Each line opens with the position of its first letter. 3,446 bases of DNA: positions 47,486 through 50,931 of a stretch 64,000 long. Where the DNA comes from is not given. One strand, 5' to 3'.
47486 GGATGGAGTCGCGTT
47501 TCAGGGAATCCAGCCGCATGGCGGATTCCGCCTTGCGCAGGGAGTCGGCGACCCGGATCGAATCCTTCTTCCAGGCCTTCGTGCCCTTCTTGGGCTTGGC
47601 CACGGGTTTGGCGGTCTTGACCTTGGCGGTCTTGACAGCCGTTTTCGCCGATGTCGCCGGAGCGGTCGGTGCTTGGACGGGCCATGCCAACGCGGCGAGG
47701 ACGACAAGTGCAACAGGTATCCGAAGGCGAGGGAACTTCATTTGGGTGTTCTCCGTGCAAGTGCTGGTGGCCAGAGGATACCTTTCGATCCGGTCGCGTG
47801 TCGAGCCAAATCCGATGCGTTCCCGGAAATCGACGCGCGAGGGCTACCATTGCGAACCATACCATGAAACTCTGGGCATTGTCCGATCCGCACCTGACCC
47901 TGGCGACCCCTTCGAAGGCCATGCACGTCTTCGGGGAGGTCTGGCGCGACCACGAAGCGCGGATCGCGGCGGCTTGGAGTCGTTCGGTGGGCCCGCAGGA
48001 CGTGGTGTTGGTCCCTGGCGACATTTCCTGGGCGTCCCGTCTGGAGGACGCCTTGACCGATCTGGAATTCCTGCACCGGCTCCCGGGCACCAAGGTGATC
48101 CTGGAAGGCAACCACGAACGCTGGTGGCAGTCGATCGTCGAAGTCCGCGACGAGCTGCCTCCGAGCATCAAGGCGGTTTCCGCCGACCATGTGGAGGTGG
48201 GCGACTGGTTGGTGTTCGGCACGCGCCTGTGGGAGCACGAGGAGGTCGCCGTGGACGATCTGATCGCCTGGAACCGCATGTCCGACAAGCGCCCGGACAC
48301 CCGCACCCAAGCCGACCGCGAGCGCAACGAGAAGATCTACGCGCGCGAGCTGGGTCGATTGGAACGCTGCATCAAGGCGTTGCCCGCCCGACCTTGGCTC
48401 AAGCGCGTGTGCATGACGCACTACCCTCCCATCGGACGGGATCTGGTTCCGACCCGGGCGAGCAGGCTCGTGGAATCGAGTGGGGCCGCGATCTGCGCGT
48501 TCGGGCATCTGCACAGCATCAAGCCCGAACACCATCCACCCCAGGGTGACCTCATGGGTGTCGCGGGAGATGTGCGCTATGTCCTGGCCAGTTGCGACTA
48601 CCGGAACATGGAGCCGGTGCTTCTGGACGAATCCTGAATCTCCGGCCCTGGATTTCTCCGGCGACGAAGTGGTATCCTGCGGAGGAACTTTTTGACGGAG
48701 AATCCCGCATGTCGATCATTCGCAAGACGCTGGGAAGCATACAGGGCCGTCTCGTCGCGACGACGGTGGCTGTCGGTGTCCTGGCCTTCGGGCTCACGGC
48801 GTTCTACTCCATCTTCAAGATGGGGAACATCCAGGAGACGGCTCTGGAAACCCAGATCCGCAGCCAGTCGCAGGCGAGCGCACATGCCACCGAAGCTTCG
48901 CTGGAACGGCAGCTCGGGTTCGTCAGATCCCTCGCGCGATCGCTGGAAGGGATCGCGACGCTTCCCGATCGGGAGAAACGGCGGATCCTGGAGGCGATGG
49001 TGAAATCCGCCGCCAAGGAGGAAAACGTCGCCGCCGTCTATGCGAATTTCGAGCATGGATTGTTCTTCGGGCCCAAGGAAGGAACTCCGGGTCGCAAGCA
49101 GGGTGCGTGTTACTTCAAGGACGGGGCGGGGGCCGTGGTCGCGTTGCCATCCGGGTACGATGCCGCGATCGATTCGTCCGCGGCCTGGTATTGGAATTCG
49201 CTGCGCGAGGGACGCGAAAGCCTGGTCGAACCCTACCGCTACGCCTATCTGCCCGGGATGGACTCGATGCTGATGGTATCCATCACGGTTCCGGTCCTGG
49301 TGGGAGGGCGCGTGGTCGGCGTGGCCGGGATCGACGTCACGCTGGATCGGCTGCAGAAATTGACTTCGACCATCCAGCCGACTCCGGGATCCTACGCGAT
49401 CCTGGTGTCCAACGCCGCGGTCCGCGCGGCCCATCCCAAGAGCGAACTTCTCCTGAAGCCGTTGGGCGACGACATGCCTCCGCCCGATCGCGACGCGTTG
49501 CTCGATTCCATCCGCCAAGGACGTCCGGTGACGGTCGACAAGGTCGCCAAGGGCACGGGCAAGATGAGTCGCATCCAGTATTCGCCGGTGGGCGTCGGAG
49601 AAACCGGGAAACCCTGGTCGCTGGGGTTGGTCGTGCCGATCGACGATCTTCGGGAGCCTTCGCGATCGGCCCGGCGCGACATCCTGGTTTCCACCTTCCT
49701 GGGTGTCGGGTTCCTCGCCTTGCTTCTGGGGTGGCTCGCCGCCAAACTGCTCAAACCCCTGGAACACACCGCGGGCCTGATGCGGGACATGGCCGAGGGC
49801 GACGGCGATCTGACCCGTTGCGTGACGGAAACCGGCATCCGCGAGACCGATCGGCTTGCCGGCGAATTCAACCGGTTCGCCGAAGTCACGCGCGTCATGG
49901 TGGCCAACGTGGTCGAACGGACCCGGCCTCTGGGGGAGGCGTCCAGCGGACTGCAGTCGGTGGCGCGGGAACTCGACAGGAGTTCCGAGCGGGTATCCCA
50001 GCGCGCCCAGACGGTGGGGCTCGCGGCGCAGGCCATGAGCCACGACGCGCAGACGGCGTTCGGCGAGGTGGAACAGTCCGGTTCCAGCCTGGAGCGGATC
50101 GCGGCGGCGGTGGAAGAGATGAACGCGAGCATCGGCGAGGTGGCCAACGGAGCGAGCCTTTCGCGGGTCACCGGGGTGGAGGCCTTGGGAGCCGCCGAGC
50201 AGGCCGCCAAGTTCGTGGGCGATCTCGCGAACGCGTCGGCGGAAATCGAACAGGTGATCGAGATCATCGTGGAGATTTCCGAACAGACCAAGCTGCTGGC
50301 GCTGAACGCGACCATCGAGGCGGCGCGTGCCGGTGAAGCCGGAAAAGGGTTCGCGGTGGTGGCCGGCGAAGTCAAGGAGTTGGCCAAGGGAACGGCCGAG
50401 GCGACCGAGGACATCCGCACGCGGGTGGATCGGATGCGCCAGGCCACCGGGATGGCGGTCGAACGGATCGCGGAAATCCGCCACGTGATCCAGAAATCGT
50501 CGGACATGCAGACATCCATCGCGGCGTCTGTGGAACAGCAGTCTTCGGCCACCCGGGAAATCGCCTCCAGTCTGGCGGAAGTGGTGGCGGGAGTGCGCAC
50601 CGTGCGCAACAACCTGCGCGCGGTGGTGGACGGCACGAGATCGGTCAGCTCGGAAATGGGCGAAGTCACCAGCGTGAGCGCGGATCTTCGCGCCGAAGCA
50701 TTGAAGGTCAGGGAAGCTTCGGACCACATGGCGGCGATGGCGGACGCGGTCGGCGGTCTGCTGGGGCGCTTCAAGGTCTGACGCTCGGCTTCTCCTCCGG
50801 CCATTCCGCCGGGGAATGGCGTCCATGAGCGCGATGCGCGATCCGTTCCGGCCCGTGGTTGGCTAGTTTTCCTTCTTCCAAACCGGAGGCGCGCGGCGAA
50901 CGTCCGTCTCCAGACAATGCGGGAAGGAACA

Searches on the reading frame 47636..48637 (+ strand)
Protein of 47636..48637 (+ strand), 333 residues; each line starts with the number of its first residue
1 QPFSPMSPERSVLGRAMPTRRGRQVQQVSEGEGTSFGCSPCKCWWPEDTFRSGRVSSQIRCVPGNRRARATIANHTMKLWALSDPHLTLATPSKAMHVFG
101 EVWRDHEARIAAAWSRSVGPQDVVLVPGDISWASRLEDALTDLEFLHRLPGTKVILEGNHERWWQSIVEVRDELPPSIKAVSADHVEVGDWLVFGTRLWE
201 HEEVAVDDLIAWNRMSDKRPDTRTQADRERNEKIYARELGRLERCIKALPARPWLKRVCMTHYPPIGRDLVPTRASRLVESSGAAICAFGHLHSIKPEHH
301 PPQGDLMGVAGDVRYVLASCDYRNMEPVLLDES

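Call 50: search_protein_families(library=pfam, proteins=[window:47636-48637:+], max_evalue=0.001)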
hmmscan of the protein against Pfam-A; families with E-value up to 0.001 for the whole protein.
window:47636-48637:+ (333 aa): 1 family
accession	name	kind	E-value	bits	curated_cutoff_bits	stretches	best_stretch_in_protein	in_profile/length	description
PF00149.33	Metallophos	-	1.3e-09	39.2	21.5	1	77-293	1-189/191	Calcineurin-like phosphoesterase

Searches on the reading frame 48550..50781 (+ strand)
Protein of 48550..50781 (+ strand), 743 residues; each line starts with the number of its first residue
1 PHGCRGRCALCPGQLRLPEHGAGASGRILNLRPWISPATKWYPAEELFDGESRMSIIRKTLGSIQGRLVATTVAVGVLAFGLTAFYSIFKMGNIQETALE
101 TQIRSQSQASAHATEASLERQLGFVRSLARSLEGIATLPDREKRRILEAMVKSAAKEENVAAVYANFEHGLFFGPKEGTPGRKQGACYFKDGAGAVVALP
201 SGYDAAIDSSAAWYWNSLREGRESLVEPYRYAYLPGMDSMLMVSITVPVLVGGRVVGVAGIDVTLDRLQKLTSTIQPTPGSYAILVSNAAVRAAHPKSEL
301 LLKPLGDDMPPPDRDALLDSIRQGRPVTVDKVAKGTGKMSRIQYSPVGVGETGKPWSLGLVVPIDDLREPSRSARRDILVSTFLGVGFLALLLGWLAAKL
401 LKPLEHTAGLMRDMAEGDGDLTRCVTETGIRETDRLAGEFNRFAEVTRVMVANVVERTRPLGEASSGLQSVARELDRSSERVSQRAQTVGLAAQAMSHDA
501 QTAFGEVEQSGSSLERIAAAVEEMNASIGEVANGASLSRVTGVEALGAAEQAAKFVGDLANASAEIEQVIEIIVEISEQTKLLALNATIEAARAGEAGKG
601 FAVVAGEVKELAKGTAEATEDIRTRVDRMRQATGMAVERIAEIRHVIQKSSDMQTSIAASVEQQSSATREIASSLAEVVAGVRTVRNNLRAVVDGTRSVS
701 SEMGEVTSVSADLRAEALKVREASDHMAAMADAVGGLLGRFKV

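Call 50: search_protein_families(library=pfam, proteins=[window:48550-50781:+], max_evalue=0.001)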
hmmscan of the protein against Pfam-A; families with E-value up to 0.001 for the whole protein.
window:48550-50781:+ (743 aa): 5 families
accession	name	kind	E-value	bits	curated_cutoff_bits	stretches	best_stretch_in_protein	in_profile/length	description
PF00015.26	MCPsignal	-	1.7e-30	106.5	34.6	1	551-681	20-150/172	Methyl-accepting chemotaxis protein (MCP) signalling domain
PF02743.24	dCache_1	-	1.2e-11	45.1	45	1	94-288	2-175/240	Cache domain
PF22673.2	MCP-like_PDC_1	-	6.2e-06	27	27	1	151-270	5-113/113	Methyl-accepting chemotaxis protein-like, first PDC sensor domain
PF00672.30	HAMP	-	1.1e-05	26.1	25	1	395-445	1-49/53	HAMP domain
PF04108.17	ATG17_like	-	0.00033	20.7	43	0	607-728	113-235/355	Autophagy protein ATG17-like domain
